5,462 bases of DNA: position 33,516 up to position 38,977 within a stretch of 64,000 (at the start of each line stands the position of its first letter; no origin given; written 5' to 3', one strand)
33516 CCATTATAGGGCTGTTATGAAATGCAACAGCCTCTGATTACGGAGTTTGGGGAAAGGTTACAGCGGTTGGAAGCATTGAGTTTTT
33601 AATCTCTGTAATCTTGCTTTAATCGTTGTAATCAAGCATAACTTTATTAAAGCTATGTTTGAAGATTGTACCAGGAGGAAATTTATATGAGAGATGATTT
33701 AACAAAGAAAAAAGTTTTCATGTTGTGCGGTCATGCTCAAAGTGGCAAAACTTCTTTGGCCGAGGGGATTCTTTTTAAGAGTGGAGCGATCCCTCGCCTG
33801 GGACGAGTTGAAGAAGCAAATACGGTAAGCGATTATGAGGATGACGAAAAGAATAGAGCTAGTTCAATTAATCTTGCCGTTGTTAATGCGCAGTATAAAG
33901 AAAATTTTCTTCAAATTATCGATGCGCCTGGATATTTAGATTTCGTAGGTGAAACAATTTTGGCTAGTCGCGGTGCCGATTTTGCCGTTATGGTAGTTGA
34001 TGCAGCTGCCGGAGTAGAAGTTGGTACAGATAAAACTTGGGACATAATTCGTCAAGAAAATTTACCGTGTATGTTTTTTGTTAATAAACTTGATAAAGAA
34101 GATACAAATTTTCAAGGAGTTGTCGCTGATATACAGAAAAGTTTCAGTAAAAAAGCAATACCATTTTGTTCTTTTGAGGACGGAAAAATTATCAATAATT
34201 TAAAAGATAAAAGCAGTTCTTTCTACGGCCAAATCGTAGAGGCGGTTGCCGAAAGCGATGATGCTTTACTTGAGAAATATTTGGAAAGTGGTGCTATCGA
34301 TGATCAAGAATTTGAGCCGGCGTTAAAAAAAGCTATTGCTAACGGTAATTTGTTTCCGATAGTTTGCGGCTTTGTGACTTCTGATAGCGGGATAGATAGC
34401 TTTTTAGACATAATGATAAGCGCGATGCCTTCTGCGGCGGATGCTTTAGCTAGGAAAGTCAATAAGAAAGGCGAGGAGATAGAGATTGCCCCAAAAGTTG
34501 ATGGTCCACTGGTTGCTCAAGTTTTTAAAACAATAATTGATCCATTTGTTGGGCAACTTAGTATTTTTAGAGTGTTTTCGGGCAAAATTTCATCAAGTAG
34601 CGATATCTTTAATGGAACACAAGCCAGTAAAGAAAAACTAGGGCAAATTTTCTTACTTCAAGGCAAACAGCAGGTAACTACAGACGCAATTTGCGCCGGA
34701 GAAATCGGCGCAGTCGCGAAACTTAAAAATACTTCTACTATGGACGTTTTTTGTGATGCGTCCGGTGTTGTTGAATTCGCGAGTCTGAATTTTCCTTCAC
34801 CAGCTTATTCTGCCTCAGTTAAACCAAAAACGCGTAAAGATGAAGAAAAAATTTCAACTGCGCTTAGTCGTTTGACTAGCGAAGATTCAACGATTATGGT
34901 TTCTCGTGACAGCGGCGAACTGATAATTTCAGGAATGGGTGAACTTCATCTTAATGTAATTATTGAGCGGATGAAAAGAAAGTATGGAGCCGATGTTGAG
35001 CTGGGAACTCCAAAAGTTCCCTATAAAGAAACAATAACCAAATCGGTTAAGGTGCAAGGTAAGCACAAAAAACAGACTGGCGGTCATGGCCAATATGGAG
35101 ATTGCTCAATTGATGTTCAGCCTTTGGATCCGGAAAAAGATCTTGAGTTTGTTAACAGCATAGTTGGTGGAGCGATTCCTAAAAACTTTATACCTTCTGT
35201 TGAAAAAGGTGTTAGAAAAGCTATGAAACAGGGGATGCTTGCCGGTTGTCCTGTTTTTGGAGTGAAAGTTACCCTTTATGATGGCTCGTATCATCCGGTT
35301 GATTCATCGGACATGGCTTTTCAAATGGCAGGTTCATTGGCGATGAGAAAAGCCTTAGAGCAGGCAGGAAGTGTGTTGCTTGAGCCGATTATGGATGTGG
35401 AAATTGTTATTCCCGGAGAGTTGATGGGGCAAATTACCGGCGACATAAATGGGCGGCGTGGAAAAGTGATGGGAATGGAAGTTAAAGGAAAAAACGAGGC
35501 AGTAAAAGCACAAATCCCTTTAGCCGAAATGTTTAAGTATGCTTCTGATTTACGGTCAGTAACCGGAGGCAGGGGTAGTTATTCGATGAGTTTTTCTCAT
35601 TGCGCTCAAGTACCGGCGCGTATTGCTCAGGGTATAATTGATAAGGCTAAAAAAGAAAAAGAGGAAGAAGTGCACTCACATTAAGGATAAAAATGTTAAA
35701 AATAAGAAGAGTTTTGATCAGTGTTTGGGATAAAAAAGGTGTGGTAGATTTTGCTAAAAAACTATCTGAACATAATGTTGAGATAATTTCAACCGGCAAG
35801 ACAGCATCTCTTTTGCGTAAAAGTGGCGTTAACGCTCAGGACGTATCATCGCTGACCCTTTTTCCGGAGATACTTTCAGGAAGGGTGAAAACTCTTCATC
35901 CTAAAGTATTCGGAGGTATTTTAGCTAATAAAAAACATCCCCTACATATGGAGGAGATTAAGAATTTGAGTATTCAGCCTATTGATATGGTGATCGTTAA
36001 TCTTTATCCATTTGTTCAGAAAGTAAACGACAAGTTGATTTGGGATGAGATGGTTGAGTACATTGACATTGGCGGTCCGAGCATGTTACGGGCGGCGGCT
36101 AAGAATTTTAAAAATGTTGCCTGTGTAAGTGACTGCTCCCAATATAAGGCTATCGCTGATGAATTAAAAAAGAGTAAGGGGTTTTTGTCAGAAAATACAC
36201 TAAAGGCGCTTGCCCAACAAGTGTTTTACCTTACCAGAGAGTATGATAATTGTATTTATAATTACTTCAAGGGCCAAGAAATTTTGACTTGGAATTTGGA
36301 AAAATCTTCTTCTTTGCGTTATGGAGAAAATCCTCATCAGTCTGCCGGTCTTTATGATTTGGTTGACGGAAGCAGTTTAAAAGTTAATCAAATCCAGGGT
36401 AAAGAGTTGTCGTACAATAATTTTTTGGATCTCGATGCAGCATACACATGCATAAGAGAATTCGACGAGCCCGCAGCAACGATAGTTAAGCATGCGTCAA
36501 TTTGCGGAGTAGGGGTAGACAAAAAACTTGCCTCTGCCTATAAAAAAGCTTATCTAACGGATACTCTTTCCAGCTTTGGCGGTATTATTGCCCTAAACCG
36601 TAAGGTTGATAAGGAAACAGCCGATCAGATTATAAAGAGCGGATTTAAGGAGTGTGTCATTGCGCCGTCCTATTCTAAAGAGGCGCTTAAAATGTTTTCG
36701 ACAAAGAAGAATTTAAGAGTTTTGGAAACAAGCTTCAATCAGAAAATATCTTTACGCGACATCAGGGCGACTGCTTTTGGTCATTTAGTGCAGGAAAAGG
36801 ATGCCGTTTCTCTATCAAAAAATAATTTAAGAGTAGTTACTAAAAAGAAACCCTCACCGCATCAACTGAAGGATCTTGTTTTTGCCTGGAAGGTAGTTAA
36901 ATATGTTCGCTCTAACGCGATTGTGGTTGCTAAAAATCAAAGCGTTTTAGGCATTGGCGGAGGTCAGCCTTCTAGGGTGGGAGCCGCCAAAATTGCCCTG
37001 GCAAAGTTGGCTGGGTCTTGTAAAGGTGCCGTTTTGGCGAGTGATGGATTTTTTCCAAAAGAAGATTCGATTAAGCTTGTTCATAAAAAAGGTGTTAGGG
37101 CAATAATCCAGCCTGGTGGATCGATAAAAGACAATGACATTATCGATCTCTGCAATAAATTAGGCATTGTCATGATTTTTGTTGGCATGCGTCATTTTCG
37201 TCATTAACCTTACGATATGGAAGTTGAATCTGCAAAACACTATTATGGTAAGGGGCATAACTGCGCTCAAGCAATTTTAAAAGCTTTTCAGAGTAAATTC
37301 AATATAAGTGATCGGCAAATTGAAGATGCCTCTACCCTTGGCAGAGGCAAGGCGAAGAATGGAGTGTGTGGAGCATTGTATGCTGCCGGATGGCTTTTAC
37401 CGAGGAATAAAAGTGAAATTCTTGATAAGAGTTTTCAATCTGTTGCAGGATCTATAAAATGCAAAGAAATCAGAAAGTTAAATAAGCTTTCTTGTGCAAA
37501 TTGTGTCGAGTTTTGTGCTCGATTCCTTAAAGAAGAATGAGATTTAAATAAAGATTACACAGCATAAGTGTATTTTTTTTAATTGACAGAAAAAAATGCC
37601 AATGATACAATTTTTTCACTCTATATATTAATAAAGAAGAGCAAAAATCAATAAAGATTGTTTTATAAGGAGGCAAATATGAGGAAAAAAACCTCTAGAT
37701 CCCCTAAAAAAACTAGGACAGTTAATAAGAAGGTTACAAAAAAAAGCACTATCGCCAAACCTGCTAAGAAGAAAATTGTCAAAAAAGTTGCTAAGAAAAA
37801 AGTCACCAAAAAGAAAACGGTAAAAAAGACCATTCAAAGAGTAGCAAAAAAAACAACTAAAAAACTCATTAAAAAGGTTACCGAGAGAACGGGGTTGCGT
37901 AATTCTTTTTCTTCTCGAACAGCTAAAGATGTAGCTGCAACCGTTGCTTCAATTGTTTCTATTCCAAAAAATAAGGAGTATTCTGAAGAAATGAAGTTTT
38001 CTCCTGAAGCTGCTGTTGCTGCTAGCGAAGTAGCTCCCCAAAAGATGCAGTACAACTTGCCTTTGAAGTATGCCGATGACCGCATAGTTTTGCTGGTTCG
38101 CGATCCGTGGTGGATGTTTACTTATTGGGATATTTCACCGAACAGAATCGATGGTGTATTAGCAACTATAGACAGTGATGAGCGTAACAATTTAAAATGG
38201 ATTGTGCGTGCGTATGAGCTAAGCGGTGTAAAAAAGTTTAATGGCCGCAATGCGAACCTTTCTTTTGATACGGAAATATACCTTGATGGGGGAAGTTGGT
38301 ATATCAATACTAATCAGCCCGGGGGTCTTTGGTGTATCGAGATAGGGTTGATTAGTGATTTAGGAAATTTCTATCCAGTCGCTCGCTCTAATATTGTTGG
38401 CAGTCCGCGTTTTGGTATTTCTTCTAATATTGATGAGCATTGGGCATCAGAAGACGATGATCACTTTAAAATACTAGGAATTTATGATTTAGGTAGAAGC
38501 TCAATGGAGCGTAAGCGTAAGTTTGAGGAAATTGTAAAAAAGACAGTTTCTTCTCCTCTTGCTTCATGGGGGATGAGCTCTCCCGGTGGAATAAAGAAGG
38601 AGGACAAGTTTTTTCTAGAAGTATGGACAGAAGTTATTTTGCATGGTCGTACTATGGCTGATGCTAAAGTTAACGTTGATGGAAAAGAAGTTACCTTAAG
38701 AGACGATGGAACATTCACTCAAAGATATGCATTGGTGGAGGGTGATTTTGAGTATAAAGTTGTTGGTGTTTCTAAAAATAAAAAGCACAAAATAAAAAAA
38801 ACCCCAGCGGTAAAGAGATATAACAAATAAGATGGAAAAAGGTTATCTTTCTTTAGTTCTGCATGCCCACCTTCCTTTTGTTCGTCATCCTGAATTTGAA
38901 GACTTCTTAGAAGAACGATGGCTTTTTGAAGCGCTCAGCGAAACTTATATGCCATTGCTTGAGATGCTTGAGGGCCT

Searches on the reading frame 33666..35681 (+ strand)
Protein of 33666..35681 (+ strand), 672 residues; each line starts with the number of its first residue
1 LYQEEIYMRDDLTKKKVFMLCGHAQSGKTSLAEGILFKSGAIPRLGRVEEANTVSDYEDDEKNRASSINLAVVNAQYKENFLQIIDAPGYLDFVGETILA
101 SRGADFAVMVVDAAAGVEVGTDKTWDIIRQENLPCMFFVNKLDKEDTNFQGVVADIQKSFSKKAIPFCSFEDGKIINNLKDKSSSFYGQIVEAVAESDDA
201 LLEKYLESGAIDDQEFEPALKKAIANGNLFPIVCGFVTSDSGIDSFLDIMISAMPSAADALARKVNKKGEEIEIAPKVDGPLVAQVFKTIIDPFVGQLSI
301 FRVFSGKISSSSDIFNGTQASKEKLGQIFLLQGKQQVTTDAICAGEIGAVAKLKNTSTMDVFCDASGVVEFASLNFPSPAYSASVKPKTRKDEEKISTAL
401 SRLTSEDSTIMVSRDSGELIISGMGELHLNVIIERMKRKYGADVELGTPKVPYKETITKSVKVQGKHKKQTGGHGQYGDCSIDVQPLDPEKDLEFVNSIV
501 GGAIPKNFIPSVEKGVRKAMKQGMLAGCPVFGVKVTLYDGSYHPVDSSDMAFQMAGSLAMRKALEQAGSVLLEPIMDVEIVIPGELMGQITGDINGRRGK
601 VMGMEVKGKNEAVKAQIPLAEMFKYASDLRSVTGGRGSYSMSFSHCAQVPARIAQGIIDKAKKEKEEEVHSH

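Call 50: search_protein_families(library=pfam, proteins=[window:33666-35681:+], max_evalue=0.00001)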
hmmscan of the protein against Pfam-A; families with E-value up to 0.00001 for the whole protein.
window:33666-35681:+ (672 aa): 5 families
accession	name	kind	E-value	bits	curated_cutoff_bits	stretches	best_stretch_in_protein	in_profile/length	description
PF03764.24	EFG_IV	-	6.5e-46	155.5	24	1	449-567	1-120/121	Elongation factor G, domain IV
PF00009.33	GTP_EFTU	-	1.8e-37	129.2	26.5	1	18-255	6-187/188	Elongation factor Tu GTP binding domain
PF00679.30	EFG_C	-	1.3e-26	92.8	27.9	1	570-655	1-87/89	Elongation factor G C-terminus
PF14492.12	EFG_III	-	1.7e-25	89.3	27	1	376-447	1-74/75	Elongation Factor G, domain III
PF22042.2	EF-G_D2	-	5e-12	46.2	27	1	283-364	3-83/84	Elongation factor G domain 2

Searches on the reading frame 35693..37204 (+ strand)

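Call 50: search_protein_families(library=pfam, proteins=[window:35693-37204:+], max_evalue=0.00001)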
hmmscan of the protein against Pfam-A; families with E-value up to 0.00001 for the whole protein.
window:35693-37204:+ (504 aa): 2 families
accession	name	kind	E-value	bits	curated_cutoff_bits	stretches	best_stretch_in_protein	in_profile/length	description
PF01808.24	AICARFT_IMPCHas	-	2e-108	363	25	1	135-438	1-311/311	AICARFT/IMPCHase bienzyme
PF02142.27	MGS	-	3.9e-20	72.2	24.1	1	16-129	1-93/94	MGS-like domain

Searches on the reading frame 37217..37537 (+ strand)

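Call 50: search_protein_families(library=pfam, proteins=[window:37217-37537:+], max_evalue=0.00001)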
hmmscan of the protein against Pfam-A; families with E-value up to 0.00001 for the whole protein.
window:37217-37537:+ (107 aa): 1 family
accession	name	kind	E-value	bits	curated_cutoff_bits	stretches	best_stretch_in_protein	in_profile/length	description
PF09719.15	C_GCAxxG_C_C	-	1.7e-09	38.2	27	1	15-106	2-117/118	Putative redox-active protein (C_GCAxxG_C_C)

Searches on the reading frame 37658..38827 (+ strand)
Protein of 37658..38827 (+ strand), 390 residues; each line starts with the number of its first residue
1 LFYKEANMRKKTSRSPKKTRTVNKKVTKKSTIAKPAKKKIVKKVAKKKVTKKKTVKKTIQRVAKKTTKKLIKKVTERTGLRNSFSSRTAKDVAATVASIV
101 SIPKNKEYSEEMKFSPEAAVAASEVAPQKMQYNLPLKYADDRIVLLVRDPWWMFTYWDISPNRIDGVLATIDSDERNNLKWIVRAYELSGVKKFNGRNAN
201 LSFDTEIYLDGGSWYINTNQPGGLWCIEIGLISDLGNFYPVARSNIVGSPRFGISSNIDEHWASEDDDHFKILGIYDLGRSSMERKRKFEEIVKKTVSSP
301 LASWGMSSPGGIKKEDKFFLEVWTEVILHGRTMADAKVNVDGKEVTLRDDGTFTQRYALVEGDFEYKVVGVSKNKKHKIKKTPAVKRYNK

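Call 50: search_protein_families(library=pfam, proteins=[window:37658-38827:+], max_evalue=0.00001)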
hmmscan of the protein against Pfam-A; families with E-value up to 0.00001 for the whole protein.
window:37658-38827:+ (390 aa): 1 family
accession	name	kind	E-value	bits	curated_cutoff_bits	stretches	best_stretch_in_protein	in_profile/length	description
PF16258.11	DUF4912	-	2.5e-26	92.7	29.4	1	138-260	1-118/118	Domain of unknown function (DUF4912)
